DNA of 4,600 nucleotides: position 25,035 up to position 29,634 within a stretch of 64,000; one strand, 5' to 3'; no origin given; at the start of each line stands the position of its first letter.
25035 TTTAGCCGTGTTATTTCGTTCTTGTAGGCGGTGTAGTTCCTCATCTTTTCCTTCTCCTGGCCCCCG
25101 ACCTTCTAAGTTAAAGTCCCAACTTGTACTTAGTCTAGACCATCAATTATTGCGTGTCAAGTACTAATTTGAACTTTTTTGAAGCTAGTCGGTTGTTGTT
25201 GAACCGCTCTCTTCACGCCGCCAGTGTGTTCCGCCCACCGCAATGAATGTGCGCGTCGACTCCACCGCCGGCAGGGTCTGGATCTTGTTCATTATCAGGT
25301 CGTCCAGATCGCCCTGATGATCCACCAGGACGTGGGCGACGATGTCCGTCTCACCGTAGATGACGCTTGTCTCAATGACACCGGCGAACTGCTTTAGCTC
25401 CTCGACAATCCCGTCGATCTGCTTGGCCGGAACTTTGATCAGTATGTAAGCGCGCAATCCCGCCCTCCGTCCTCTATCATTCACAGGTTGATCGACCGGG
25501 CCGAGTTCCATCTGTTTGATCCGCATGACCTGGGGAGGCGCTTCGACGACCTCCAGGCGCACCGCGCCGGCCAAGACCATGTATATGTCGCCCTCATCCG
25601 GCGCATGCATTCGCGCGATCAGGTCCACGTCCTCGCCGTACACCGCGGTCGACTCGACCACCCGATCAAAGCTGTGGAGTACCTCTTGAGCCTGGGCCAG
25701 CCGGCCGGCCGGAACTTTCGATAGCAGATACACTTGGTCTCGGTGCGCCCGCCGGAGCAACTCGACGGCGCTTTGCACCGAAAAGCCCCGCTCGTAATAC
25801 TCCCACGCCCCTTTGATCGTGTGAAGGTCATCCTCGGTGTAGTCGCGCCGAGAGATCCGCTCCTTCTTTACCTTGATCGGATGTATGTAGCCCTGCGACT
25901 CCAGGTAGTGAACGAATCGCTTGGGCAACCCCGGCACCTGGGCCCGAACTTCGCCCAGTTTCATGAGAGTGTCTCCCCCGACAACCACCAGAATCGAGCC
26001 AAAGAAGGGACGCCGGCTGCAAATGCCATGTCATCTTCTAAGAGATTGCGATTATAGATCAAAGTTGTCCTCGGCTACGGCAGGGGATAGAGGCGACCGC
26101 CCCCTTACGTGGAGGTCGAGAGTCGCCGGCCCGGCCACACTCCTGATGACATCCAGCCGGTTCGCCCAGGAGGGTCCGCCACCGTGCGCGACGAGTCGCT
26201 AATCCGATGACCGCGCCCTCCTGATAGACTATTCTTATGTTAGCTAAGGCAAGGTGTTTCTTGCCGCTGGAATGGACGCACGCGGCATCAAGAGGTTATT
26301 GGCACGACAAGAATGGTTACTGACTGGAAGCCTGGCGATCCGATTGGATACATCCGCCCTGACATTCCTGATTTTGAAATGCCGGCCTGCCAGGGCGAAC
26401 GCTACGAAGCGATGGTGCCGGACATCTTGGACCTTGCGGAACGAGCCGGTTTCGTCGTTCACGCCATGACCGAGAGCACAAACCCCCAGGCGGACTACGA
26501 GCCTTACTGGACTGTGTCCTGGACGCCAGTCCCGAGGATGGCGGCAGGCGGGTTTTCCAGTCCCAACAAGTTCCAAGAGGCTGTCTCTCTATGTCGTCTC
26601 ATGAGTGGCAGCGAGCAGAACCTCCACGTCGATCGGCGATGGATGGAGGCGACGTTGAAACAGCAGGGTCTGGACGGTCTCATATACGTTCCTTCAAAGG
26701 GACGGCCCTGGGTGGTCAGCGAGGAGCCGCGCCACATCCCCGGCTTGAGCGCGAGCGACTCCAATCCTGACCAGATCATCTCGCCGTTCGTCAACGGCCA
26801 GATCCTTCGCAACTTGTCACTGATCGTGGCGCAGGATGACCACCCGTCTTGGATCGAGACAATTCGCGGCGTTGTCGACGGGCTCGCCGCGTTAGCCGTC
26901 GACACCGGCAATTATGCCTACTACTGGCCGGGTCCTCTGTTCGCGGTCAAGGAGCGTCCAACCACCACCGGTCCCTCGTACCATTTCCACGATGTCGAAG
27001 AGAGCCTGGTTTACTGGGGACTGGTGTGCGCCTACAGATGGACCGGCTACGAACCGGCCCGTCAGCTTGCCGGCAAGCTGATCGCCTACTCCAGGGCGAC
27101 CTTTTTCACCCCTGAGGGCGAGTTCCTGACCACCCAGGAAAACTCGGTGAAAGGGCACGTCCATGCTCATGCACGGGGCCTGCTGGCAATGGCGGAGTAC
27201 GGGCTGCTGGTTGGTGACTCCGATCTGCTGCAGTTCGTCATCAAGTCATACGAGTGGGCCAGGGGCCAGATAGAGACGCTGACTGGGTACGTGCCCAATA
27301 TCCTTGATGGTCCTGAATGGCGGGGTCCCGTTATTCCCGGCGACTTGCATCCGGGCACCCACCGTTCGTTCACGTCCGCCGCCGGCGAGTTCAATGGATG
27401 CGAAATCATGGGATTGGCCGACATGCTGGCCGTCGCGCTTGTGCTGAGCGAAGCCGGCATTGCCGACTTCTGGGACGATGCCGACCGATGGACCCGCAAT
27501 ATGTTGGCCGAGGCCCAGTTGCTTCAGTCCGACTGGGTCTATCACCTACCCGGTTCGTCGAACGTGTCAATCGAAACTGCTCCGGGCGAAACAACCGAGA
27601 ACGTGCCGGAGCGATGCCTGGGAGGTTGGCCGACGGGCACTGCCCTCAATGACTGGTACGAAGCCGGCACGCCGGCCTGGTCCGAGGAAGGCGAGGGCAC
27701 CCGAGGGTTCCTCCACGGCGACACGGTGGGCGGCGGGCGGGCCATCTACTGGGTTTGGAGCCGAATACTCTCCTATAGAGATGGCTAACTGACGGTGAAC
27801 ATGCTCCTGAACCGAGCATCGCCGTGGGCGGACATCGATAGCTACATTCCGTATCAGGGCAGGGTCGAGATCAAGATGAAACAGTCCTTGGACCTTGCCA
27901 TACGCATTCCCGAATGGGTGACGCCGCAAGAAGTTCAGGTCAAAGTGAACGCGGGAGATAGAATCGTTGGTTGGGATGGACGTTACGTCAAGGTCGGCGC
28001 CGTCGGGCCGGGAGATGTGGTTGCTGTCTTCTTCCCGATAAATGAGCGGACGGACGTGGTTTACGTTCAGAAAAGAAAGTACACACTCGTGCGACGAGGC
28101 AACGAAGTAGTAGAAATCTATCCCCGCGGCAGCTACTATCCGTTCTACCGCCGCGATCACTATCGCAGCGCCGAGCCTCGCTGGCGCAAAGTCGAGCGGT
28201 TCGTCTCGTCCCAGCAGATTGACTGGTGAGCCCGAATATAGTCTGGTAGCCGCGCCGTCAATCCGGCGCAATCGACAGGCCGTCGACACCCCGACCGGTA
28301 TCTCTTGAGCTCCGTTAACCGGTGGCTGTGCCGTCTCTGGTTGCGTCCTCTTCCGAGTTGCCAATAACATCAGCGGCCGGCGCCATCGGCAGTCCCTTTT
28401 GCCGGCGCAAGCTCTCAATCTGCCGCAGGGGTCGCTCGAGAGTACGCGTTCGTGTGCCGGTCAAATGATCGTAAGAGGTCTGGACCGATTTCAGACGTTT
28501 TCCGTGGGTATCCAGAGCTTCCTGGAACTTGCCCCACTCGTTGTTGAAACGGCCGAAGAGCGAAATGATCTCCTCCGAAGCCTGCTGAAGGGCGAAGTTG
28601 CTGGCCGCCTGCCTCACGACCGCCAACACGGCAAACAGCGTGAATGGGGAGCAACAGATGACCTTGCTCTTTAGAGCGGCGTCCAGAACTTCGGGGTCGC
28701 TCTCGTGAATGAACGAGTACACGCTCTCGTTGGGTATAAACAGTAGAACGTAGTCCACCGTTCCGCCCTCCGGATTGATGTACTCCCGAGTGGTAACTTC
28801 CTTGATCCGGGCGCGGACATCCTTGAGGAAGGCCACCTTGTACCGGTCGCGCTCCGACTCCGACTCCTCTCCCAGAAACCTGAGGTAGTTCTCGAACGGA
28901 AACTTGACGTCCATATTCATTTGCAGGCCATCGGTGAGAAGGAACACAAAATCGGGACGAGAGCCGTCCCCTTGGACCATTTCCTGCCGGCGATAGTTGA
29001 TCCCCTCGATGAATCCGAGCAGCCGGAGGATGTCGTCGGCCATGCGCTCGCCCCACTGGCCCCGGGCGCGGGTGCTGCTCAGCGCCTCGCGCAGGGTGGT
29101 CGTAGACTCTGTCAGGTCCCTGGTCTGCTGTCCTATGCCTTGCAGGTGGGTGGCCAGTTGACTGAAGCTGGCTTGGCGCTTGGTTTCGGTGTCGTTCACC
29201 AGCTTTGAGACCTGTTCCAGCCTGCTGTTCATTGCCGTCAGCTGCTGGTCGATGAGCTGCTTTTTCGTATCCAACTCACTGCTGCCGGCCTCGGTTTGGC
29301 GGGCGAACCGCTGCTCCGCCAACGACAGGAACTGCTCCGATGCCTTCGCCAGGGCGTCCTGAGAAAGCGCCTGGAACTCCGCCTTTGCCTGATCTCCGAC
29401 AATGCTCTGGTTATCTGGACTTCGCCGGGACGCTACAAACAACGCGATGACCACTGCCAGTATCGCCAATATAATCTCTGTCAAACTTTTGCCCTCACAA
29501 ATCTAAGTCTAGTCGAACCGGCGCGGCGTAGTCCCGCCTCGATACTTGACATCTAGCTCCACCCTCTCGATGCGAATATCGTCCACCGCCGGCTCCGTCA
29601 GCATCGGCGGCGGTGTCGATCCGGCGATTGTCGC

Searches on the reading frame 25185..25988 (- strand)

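Call 56: search_protein_families(library=pfam, proteins=[window:25185-25988:-], max_evalue=0.0001)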
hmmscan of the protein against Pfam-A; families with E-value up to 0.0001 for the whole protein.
window:25185-25988:- (267 aa): 3 families
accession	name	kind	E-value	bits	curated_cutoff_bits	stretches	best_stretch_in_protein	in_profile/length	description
PF01037.27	AsnC_trans_reg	-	1.5e-14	54.1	25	1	182-250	1-70/73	Lrp/AsnC ligand binding domain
PF22482.2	AsnC_trans_reg_3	-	3.8e-06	27.4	24.4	1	189-249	22-81/95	PF0864 C-terminal dimeric alpha+beta barrel domain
PF13411.12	MerR_1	-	2.1e-05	25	21.6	1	18-79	9-67/69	MerR HTH family regulatory protein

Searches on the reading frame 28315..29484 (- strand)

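Call 56: search_protein_families(library=pfam, proteins=[window:28315-29484:-], max_evalue=0.0001)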
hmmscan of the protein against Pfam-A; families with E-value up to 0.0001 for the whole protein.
window:28315-29484:- (389 aa): 1 family
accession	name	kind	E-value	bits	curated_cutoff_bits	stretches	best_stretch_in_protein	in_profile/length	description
PF02646.22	RmuC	-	2.3e-68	230.9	26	1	78-362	3-287/291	RmuC family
